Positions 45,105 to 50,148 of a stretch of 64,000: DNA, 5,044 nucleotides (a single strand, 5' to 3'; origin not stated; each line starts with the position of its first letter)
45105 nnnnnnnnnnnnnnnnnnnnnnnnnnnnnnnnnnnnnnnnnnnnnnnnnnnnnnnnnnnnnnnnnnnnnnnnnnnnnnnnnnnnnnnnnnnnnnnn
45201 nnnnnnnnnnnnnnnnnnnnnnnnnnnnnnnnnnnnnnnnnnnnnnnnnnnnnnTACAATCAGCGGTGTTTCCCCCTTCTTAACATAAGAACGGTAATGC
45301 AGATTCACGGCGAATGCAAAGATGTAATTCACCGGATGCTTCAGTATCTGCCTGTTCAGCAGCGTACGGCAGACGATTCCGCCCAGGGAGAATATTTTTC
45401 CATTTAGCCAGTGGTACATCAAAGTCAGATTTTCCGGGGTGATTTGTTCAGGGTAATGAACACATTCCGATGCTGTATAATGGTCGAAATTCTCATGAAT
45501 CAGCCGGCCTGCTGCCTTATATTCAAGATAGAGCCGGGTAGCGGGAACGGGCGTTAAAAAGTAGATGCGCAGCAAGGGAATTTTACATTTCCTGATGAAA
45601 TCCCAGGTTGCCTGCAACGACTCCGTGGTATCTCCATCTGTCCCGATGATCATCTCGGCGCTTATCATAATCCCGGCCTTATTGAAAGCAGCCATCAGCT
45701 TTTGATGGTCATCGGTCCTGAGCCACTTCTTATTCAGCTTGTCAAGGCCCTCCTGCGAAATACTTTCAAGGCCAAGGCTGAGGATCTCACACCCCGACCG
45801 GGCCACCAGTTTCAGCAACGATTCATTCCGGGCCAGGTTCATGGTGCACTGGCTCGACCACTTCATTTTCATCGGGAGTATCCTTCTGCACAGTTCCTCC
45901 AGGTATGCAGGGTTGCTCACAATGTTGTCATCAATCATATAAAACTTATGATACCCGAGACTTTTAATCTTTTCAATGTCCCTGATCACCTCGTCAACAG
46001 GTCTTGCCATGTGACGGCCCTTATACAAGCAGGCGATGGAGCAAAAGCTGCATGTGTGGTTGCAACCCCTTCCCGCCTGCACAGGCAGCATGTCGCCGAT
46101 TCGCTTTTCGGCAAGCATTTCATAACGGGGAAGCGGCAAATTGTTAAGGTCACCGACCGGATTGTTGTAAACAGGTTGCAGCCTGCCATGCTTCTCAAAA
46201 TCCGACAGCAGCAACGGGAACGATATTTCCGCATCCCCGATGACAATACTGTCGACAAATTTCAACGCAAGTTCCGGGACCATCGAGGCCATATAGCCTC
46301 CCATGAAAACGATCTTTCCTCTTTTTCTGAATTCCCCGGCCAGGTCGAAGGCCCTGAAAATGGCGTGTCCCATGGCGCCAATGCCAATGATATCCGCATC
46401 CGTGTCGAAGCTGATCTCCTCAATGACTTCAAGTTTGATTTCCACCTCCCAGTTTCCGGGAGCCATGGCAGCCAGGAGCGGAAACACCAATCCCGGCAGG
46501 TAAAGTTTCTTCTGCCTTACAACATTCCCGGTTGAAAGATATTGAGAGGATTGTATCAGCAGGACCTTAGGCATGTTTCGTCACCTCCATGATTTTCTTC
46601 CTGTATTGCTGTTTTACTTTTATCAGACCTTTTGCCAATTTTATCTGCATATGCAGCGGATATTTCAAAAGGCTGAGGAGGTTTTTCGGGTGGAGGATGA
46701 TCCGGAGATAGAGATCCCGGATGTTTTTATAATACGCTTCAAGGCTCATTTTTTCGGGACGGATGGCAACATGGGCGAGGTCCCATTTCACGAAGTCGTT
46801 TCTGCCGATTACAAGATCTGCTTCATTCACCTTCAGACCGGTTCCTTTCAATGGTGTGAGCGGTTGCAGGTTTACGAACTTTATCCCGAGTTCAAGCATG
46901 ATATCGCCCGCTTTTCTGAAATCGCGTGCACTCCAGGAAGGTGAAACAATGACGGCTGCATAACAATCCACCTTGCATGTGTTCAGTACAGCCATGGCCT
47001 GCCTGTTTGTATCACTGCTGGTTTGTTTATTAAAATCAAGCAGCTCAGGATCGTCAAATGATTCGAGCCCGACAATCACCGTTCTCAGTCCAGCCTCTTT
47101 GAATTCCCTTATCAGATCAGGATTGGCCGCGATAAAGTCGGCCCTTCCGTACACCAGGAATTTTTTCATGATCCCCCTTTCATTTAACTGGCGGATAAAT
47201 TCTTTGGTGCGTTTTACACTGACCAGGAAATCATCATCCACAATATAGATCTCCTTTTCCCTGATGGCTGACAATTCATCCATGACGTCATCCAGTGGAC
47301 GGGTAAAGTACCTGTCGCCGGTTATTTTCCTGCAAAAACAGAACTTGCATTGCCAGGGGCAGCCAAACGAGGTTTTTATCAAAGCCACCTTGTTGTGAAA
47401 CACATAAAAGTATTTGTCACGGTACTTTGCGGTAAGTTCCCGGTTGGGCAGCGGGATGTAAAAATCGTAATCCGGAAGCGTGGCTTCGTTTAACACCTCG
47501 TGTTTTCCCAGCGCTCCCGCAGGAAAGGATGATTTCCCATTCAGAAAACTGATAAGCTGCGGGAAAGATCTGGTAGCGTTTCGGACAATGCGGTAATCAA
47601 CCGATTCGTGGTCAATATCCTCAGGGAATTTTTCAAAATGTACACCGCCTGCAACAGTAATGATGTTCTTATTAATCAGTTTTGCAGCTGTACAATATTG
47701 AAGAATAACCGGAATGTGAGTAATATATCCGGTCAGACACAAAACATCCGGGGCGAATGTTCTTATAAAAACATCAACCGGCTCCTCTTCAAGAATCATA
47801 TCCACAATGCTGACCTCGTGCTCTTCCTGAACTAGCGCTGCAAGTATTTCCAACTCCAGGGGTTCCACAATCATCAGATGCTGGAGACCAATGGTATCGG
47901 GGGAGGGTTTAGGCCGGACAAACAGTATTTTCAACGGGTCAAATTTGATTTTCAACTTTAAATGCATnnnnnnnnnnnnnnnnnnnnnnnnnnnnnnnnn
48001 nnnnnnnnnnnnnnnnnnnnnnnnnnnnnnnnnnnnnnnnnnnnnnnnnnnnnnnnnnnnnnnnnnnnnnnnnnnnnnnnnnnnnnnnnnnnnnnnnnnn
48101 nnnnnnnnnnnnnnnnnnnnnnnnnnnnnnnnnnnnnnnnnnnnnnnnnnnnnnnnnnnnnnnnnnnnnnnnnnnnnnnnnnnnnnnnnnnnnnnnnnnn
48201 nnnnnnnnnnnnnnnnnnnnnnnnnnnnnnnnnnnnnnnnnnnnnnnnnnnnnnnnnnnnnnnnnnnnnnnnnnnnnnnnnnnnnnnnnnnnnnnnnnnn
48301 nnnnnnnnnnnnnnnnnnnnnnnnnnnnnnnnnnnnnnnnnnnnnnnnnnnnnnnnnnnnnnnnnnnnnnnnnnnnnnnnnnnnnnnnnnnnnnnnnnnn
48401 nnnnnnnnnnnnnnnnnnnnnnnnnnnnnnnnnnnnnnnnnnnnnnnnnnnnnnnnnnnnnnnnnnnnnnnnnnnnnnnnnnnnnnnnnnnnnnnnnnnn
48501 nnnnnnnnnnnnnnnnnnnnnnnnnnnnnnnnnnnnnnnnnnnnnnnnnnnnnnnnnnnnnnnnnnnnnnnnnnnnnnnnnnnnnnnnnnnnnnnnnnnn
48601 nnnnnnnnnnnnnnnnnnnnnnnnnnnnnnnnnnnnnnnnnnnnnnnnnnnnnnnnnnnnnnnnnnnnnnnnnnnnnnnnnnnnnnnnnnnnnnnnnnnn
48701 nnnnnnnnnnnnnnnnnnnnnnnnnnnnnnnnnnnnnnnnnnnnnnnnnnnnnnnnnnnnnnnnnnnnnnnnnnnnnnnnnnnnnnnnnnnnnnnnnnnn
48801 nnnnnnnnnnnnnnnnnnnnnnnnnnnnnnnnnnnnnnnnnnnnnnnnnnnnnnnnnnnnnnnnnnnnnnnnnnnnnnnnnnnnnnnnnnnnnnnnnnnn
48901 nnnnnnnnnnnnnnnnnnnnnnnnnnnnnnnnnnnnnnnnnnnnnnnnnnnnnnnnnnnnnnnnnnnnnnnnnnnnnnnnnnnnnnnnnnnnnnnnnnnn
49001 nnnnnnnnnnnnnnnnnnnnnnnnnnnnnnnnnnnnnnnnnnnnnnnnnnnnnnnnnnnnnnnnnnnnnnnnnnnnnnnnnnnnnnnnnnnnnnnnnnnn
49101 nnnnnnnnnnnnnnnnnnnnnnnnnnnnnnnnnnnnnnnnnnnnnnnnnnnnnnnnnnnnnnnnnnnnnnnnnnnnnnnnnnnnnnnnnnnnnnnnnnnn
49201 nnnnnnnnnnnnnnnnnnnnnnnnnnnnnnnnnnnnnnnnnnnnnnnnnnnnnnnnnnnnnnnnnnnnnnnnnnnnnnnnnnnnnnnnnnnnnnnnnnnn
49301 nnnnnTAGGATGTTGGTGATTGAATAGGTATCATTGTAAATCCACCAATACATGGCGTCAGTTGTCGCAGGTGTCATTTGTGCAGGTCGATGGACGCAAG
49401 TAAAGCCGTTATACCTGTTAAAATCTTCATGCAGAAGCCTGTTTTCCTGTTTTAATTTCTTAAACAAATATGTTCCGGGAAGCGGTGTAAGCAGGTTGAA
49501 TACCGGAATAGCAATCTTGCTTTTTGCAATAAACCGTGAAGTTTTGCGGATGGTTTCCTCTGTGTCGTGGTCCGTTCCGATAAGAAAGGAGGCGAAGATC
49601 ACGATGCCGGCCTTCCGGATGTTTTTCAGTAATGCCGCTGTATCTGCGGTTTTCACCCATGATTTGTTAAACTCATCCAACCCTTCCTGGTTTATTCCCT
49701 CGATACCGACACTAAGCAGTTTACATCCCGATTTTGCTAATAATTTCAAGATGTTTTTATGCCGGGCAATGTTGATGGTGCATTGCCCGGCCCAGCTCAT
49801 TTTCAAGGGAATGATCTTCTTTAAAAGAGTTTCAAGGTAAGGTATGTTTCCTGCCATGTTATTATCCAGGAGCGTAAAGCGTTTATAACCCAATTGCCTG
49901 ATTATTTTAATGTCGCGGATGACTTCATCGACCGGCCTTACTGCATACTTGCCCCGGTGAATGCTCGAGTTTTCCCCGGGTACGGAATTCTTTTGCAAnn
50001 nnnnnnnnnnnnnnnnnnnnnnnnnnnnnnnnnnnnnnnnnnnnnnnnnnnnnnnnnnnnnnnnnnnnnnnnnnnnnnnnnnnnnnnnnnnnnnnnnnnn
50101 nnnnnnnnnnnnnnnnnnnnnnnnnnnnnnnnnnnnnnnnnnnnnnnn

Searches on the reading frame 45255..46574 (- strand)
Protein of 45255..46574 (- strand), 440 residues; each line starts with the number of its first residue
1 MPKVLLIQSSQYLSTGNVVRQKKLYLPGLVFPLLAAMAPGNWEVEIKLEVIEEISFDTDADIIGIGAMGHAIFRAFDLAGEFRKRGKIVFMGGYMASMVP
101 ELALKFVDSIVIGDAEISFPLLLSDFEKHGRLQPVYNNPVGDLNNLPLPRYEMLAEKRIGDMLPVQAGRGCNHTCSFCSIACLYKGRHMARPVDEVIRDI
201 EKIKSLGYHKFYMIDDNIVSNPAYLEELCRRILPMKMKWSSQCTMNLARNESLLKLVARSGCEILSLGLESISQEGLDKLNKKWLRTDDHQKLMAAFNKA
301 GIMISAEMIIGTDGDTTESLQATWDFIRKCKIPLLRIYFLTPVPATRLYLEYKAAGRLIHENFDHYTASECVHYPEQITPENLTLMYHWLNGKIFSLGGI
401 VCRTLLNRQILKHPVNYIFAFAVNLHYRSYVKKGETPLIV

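Call 3: search_protein_families(library=pfam, proteins=[window:45255-46574:-], max_evalue=0.01)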
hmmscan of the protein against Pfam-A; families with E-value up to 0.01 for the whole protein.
window:45255-46574:- (440 aa): 3 families
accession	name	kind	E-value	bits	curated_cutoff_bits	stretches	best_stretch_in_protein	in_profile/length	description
PF04055.27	Radical_SAM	-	3.1e-14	53.9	29.5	1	168-326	4-165/166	Radical SAM superfamily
PF02310.24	B12-binding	-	3.6e-05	24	32.1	1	45-122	37-120/121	B12 binding domain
PF19864.5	Radical_SAM_N2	-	0.0017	18.2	29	1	85-127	85-126/151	Radical SAM proteins, N-terminal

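Call 4: search_protein_families(library=ncbifam, proteins=[window:45255-46574:-], max_evalue=0.01)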
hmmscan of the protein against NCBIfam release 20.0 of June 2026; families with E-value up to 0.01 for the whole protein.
window:45255-46574:- (440 aa): 30 families (the best 25 are shown)
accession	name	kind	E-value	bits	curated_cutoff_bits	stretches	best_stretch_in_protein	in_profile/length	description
TIGR04479.1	bcpD_PhpK_rSAM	subfamily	7.8e-29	100.4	600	1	150-332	229-411/504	PhpK family radical SAM P-methyltransferase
NF050148.1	rSAM_ApyD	equivalog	8.9e-26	90.4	750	1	138-354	173-395/645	RiPP biosynthesis radical SAM protein ApyD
TIGR03471.1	HpnJ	equivalog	1.1e-23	83.9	577.6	1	165-365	200-400/472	hopanoid biosynthesis associated radical SAM protein HpnJ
TIGR02026.1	BchE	equivalog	1.5e-20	73.6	481.35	1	166-383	198-416/497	magnesium-protoporphyrin IX monomethyl ester anaerobic oxidative cyclase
TIGR04072.2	rSAM_ladder_B12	equivalog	2.4e-20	72.6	360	1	86-329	98-348/443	lipid biosynthesis B12-binding/radical SAM protein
NF038361.1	rSAM_Sden_1168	equivalog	9.1e-18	64.1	575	1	161-365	281-486/560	Sden_1168 family B12-binding radical SAM P-methyltransferase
TIGR04013.1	B12_SAM_MJ_1487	hypoth_equivalog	9.2e-18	64.2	251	1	46-213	30-202/382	TIGR04013 family B12-binding domain/radical SAM domain-containing protein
NF040546.1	rSAM_CUAEP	equivalog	1.5e-16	60.2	500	1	165-330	174-341/468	CUAEP/CCAEP-tail radical SAM (seleno)protein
TIGR04385.1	B12_rSAM_cofa1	equivalog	1.1e-15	57.8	450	1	161-328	194-362/438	B12 lower ligand biosynthesis radical SAM protein BzaD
TIGR04295.1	B12_rSAM_oligo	hypoth_equivalog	5.6e-15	55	400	1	159-317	197-350/422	TIGR04295 family B12-binding domain-containing radical SAM protein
NF040542.1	rSAM_RCCLKC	equivalog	3.2e-14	52.9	450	1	164-332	182-352/423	arsinothricin biosynthesis radical SAM protein ArsL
TIGR04367.1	HpnR_B12_rSAM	equivalog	3.3e-14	52.3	650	1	77-349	79-370/490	hopanoid C-3 methylase HpnR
TIGR00089.1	TIGR00089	subfamily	1.5e-13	50.3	251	1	81-339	61-327/429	MiaB/RimO family radical SAM methylthiotransferase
NF033070.1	rSAM_AprD4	equivalog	7.1e-13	48.2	500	1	87-384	119-421/456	AprD4 family radical SAM diol-dehydratase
TIGR01579.1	MiaB-like-C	equivalog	2.3e-12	46.9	357.05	1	166-347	144-335/416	tRNA (N(6)-L-threonylcarbamoyladenosine(37)-C(2))-methylthiotransferase MtaB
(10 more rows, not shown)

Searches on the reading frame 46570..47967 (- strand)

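Call 3: search_protein_families(library=pfam, proteins=[window:46570-47967:-], max_evalue=0.01)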
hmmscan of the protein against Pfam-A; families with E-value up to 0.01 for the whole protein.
window:46570-47967:- (466 aa): 2 families
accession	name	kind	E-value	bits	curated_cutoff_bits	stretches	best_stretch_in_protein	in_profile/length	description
PF02310.24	B12-binding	-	5.8e-15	55.6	32.1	1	33-138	11-120/121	B12 binding domain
PF04055.27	Radical_SAM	-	8.3e-13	49.3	29.5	1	198-332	2-137/166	Radical SAM superfamily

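Call 4: search_protein_families(library=ncbifam, proteins=[window:46570-47967:-], max_evalue=0.01)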
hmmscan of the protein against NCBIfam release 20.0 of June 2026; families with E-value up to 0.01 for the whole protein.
window:46570-47967:- (466 aa): 21 families
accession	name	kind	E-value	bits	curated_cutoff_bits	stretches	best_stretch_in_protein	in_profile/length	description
TIGR04367.1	HpnR_B12_rSAM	equivalog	3.6e-47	161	650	1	31-416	17-405/490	hopanoid C-3 methylase HpnR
TIGR02026.1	BchE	equivalog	6.2e-23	81.4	481.35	1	184-435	183-438/497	magnesium-protoporphyrin IX monomethyl ester anaerobic oxidative cyclase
TIGR04479.1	bcpD_PhpK_rSAM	subfamily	8.9e-18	63.9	600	1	193-342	240-390/504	PhpK family radical SAM P-methyltransferase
TIGR04072.2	rSAM_ladder_B12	equivalog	1.2e-14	53.8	360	1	41-335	24-323/443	lipid biosynthesis B12-binding/radical SAM protein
TIGR03471.1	HpnJ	equivalog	3.8e-13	49.1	577.6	1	186-329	188-333/472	hopanoid biosynthesis associated radical SAM protein HpnJ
TIGR04385.1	B12_rSAM_cofa1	equivalog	2.2e-10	40.4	450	1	34-238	18-239/438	B12 lower ligand biosynthesis radical SAM protein BzaD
NF033070.1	rSAM_AprD4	equivalog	2.3e-10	40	500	1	172-380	174-388/456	AprD4 family radical SAM diol-dehydratase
NF040542.1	rSAM_RCCLKC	equivalog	6e-10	38.8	450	1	89-347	66-336/423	arsinothricin biosynthesis radical SAM protein ArsL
TIGR04013.1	B12_SAM_MJ_1487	hypoth_equivalog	5e-09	35.5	251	1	74-239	45-196/382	TIGR04013 family B12-binding domain/radical SAM domain-containing protein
TIGR04295.1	B12_rSAM_oligo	hypoth_equivalog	2.4e-08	33.1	400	1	192-324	198-324/422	TIGR04295 family B12-binding domain-containing radical SAM protein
NF040546.1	rSAM_CUAEP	equivalog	2.3e-07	29.9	500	1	192-348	169-328/468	CUAEP/CCAEP-tail radical SAM (seleno)protein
NF038361.1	rSAM_Sden_1168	equivalog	2.9e-07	29.4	575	1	49-303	115-392/560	Sden_1168 family B12-binding radical SAM P-methyltransferase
NF033712.0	B12_rSAM_KedN5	subfamily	3e-07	29.1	700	1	190-340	191-349/624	KedN5 family methylcobalamin-dependent radical SAM C-methyltransferase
TIGR04014.1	B12_SAM_MJ_0865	equivalog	7.9e-07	28.2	360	1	196-378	162-354/434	methyl-coenzyme M reductase glutamine C-methyltransferase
TIGR04428.1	B12_rSAM_trp_MT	equivalog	1.8e-05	23.3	500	1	188-263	210-288/558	tryptophan 2-C-methyltransferase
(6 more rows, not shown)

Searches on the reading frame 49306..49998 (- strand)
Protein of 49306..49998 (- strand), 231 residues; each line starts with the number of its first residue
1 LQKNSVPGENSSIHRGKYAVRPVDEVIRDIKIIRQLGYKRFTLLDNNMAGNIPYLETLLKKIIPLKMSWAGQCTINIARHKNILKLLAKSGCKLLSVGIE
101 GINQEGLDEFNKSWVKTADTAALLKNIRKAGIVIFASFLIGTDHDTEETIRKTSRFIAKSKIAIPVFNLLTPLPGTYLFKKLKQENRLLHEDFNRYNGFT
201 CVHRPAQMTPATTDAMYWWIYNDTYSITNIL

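Call 3: search_protein_families(library=pfam, proteins=[window:49306-49998:-], max_evalue=0.01)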
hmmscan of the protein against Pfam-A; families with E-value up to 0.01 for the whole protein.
window:49306-49998:- (231 aa): 1 family
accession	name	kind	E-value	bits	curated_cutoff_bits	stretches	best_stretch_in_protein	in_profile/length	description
PF04055.27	Radical_SAM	-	1.4e-09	38.8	29.5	1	14-157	21-166/166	Radical SAM superfamily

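Call 4: search_protein_families(library=ncbifam, proteins=[window:49306-49998:-], max_evalue=0.01)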
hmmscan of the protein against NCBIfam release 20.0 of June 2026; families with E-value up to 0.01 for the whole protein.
window:49306-49998:- (231 aa): 16 families
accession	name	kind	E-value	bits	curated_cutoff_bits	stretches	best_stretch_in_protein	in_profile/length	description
TIGR03471.1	HpnJ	equivalog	8.6e-20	71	577.6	1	17-192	223-397/472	hopanoid biosynthesis associated radical SAM protein HpnJ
TIGR02026.1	BchE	equivalog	7.4e-19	68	481.35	1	18-212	219-415/497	magnesium-protoporphyrin IX monomethyl ester anaerobic oxidative cyclase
TIGR04479.1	bcpD_PhpK_rSAM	subfamily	3.1e-16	58.8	600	1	14-161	262-410/504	PhpK family radical SAM P-methyltransferase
NF038361.1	rSAM_Sden_1168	equivalog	7.8e-10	37.9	575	1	15-185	304-476/560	Sden_1168 family B12-binding radical SAM P-methyltransferase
TIGR04385.1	B12_rSAM_cofa1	equivalog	5.1e-09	35.8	450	1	19-159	222-363/438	B12 lower ligand biosynthesis radical SAM protein BzaD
NF033070.1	rSAM_AprD4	equivalog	3.5e-08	32.8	500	1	72-209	277-416/456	AprD4 family radical SAM diol-dehydratase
TIGR04295.1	B12_rSAM_oligo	hypoth_equivalog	4.4e-08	32.2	400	1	14-155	221-357/422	TIGR04295 family B12-binding domain-containing radical SAM protein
TIGR04367.1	HpnR_B12_rSAM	equivalog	5.3e-07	28.5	650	1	77-194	271-383/490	hopanoid C-3 methylase HpnR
NF040546.1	rSAM_CUAEP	equivalog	1.8e-06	26.9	500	1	13-162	192-343/468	CUAEP/CCAEP-tail radical SAM (seleno)protein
TIGR04072.2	rSAM_ladder_B12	equivalog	4.3e-06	25.6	360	1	17-188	205-378/443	lipid biosynthesis B12-binding/radical SAM protein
TIGR03975.1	rSAM_ocin_1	subfamily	4.8e-06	25.3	281.85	1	17-154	289-424/606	RiPP maturation radical SAM C-methyltransferase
NF050148.1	rSAM_ApyD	equivalog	5.2e-06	25.1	750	1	80-185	287-396/645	RiPP biosynthesis radical SAM protein ApyD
TIGR04428.1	B12_rSAM_trp_MT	equivalog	6.9e-05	21.4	500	1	81-169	314-407/558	tryptophan 2-C-methyltransferase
NF040542.1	rSAM_RCCLKC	equivalog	0.00014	21.2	450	1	15-162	203-352/423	arsinothricin biosynthesis radical SAM protein ArsL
TIGR04014.1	B12_SAM_MJ_0865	equivalog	0.00023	20.1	360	1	95-186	272-366/434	methyl-coenzyme M reductase glutamine C-methyltransferase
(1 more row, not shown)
